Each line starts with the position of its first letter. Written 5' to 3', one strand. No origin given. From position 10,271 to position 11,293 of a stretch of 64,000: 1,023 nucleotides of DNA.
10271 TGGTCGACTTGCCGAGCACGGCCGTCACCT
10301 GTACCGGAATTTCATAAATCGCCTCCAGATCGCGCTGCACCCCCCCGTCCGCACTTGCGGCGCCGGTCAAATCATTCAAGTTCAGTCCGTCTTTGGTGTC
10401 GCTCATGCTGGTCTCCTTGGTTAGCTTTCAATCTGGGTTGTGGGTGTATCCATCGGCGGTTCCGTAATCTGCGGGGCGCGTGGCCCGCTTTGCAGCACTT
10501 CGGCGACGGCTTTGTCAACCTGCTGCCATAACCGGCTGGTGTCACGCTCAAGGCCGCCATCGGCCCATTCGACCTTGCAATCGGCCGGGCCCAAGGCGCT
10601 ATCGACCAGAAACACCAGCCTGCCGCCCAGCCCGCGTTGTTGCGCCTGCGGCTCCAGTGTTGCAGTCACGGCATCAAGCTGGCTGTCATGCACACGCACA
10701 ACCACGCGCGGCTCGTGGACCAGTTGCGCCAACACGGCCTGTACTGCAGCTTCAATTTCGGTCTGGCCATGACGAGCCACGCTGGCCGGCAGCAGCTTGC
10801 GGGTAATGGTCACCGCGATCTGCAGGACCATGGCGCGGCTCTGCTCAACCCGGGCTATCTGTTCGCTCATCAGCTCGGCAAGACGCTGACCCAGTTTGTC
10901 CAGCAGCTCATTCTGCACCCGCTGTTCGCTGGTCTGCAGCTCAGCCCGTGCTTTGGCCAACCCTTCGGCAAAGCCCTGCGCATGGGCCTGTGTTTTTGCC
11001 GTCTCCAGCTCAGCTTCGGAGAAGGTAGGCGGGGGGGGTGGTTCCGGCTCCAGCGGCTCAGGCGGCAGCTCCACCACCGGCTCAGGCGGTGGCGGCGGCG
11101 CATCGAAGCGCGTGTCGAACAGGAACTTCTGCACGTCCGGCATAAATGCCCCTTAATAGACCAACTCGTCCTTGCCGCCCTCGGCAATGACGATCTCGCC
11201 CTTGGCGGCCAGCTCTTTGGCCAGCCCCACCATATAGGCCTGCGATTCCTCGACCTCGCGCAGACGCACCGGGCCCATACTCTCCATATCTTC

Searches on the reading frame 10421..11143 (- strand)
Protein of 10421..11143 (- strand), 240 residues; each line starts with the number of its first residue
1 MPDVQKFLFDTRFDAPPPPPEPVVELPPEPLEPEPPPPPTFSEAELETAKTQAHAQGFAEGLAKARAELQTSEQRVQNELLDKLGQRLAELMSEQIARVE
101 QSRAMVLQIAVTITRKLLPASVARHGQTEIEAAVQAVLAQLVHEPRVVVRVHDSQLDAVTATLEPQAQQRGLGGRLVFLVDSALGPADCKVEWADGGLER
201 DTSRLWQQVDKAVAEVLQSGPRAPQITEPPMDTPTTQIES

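Call 21: find_encoding_contigs(protein=window:10421-11143:-, flank=10000, max_places=1)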
Protein window:10421-11143:- (240 aa): 7 contigs read that carry it; 1 place shown.
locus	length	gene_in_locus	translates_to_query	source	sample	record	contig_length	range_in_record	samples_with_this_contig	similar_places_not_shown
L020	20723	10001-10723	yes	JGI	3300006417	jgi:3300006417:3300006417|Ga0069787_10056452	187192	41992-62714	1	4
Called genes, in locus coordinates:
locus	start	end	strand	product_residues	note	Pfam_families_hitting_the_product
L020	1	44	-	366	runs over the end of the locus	PF10098:DUF2336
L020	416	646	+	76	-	-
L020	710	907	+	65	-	-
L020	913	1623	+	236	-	PF01863:YgjP-like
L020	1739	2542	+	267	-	PF00691:OmpA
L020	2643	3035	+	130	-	PF04379:DUF525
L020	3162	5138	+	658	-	PF00270:DEAD (weak), PF04851:ResIII, PF00271:Helicase_C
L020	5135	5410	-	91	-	-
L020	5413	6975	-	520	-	PF00089:Trypsin, PF13365:Trypsin_2, PF00595:PDZ, PF13180:PDZ_2, PF17820:PDZ_6, PF00595:PDZ, PF13180:PDZ_2 (weak), PF17820:PDZ_6 (weak)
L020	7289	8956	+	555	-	PF01514:YscJ_FliF, PF08345:YscJ_FliF_C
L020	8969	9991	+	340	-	PF03448:MgtE_N (faint), PF14842:FliG_N, PF14841:FliG_M, PF01706:FliG_C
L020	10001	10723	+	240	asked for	PF02108:FliH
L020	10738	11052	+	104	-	PF01052:FliMN_C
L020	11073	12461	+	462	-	PF00158:Sigma54_activat, PF13191:AAA_16 (weak), PF14532:Sigma54_activ_2, PF07728:AAA_5, PF25601:AAA_lid_14, PF02954:HTH_8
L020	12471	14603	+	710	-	PF00771:FHIPEP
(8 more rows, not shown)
